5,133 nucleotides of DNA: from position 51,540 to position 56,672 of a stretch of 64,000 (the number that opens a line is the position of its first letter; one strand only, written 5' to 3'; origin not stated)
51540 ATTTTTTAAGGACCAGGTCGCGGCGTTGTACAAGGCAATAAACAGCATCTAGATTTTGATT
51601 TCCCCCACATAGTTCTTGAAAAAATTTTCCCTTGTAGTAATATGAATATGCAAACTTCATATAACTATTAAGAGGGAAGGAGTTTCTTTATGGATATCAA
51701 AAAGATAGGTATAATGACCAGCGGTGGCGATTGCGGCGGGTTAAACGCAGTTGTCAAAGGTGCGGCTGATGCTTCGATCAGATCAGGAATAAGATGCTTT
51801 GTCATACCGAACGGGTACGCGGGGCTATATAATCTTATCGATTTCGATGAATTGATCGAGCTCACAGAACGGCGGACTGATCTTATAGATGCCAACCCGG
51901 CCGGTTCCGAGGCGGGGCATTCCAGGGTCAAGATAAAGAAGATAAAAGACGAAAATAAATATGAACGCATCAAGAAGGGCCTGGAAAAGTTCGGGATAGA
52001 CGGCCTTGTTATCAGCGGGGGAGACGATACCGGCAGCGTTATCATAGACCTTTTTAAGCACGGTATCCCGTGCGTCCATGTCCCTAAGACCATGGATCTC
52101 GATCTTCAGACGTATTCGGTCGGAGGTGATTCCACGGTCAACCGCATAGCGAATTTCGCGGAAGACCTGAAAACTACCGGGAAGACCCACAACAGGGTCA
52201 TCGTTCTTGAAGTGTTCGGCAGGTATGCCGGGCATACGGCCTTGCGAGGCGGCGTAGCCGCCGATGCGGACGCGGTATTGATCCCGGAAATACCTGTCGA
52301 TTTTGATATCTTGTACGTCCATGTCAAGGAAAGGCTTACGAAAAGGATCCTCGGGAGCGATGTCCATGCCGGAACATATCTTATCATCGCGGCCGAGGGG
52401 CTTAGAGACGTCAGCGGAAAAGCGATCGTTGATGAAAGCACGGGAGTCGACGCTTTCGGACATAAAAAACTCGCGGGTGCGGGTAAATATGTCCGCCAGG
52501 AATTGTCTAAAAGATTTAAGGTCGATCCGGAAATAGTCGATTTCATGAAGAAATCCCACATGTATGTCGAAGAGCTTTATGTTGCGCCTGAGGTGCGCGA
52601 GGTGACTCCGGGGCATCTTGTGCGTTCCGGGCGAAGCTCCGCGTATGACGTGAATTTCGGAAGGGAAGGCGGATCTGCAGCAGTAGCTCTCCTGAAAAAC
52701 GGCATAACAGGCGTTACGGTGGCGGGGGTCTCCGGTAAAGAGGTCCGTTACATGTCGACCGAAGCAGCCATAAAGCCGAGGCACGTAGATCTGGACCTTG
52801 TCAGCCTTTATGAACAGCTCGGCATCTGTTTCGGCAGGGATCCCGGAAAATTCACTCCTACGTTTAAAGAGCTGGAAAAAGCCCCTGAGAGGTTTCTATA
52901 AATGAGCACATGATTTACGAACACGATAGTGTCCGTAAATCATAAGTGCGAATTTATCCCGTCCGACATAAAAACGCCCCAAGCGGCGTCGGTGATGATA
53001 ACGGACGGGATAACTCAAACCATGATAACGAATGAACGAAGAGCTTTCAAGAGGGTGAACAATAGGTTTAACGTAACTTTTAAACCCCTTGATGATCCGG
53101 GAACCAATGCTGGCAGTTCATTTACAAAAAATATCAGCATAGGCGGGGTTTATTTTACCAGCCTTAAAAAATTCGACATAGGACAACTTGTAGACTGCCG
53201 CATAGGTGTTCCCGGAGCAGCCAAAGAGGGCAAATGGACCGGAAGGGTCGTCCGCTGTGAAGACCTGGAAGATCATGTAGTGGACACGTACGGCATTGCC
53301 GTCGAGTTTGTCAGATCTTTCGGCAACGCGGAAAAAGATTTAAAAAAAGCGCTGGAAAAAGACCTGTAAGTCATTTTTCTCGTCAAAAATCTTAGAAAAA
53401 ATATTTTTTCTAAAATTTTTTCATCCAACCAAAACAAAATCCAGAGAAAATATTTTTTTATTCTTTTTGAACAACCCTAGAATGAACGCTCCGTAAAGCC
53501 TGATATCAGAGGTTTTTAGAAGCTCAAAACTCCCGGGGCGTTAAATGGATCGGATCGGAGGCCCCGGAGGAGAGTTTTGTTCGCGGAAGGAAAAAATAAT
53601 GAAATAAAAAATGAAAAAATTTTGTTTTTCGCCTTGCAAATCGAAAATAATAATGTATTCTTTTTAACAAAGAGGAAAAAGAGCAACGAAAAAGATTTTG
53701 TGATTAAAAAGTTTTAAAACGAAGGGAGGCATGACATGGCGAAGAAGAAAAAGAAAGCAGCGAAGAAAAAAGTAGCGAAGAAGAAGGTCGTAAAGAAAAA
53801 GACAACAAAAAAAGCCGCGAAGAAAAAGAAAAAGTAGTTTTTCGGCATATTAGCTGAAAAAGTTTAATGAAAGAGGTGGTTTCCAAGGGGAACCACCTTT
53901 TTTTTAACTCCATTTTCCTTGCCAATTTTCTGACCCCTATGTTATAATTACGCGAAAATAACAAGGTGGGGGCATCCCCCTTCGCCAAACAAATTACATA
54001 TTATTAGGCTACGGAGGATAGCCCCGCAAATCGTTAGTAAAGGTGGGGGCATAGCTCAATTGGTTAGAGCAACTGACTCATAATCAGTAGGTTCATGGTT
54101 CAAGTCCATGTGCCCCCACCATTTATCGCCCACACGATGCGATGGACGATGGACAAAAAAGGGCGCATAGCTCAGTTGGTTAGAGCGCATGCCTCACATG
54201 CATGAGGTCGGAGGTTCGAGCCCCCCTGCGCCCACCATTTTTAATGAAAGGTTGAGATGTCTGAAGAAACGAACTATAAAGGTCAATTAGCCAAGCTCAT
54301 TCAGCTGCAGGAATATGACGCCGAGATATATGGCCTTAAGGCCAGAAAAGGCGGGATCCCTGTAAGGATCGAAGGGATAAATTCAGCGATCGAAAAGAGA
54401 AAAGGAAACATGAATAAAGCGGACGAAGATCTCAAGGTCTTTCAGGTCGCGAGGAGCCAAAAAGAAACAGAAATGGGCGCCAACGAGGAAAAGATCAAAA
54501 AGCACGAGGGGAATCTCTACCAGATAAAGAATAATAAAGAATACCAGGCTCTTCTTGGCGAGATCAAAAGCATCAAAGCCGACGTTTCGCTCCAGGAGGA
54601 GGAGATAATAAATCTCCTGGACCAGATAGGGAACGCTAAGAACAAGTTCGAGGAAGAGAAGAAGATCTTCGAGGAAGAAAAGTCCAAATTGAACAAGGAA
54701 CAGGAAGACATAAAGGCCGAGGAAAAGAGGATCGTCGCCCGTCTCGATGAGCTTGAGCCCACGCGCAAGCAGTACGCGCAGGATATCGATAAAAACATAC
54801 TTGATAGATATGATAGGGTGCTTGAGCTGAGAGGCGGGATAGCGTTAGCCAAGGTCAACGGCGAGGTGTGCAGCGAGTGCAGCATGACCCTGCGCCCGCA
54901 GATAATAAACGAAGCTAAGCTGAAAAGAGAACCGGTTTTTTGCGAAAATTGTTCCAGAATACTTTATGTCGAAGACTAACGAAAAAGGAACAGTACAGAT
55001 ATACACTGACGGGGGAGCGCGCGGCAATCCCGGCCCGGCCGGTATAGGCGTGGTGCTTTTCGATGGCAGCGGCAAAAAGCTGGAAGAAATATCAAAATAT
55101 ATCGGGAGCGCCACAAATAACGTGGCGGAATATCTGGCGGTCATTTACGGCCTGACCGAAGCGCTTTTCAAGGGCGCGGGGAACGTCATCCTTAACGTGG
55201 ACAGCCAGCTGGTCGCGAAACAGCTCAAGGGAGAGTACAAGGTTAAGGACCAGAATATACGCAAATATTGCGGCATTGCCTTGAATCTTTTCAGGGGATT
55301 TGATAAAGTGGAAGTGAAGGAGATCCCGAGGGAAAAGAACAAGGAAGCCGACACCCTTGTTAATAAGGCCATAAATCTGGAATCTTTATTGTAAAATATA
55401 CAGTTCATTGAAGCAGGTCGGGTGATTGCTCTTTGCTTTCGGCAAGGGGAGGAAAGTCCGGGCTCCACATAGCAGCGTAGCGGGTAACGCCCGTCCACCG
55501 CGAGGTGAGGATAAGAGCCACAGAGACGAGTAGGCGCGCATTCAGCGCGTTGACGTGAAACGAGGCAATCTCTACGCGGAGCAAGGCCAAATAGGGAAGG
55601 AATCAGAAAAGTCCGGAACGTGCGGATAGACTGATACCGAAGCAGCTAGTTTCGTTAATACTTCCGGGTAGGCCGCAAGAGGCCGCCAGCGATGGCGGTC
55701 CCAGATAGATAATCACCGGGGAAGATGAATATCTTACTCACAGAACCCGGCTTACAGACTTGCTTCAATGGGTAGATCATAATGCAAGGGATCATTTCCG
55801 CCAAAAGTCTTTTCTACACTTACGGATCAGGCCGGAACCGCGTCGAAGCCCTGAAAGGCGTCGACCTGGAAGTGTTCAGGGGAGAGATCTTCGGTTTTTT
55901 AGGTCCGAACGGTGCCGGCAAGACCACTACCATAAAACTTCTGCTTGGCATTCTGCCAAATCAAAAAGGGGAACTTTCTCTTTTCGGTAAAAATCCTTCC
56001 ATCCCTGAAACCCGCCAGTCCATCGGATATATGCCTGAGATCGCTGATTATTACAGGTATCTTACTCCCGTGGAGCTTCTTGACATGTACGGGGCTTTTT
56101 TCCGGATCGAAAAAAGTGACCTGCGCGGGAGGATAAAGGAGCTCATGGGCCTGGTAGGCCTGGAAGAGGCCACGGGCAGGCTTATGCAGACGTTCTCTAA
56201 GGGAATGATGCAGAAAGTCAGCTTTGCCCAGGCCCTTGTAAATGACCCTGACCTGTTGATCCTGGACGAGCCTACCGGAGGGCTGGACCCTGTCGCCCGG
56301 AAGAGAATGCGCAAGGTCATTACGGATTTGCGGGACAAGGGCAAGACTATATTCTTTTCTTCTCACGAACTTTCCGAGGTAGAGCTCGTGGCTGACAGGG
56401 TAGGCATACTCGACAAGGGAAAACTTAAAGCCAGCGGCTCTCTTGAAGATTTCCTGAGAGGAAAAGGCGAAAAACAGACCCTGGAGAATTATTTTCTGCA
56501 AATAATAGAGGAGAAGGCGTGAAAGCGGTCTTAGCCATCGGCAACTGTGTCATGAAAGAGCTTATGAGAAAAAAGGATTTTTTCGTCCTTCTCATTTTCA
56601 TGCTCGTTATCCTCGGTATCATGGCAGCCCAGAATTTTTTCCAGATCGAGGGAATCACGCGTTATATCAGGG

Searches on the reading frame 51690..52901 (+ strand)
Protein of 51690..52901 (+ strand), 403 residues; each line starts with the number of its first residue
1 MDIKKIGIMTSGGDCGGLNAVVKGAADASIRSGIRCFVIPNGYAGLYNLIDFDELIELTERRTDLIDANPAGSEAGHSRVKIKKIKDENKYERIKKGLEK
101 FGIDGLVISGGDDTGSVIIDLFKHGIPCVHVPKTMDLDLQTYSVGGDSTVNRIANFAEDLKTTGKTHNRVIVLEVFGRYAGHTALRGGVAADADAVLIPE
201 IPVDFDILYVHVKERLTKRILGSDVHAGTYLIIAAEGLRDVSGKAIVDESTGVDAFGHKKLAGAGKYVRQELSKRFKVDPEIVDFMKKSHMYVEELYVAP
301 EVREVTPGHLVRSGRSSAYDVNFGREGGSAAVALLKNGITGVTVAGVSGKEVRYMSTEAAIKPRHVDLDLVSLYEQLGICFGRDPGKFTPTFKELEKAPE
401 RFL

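Call 66: search_protein_families(library=pfam, proteins=[window:51690-52901:+])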
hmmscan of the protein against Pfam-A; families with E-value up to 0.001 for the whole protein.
window:51690-52901:+ (403 aa): 1 family
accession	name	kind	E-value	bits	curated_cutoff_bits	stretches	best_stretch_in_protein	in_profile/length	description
PF00365.25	PFK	-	3.1e-57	194.5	30.9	1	5-334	1-276/277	Phosphofructokinase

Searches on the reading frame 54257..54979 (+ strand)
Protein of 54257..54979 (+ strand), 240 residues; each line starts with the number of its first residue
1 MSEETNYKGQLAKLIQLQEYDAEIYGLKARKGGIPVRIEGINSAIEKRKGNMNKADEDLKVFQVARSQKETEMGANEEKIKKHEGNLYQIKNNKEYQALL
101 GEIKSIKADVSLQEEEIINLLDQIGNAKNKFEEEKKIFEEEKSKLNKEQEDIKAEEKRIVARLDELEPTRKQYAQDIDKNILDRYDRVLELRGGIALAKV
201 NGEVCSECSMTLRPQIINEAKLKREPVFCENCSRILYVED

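Call 66: search_protein_families(library=pfam, proteins=[window:54257-54979:+])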
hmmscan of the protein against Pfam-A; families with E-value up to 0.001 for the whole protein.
window:54257-54979:+ (240 aa): 2 families
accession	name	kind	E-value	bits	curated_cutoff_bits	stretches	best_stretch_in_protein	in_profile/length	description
PF02591.20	Zn_ribbon_9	-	2.4e-09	37.5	29.1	1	204-236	1-33/33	C4-type zinc ribbon domain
PF24481.2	CT398_CC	-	3.1e-08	34.1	27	1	17-190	1-177/180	CT398-like coiled coil hairpin domain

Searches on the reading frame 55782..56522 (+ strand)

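Call 66: search_protein_families(library=pfam, proteins=[window:55782-56522:+])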
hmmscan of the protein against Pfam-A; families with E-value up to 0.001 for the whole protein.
window:55782-56522:+ (246 aa): 2 families
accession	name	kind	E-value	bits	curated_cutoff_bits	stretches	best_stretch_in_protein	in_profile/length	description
PF00005.33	ABC_tran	-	8.9e-27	94.8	25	1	24-165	1-136/137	ABC transporter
PF13304.12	AAA_21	-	2.4e-11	44.7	27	1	121-199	221-302/304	AAA domain, putative AbiEii toxin, Type IV TA system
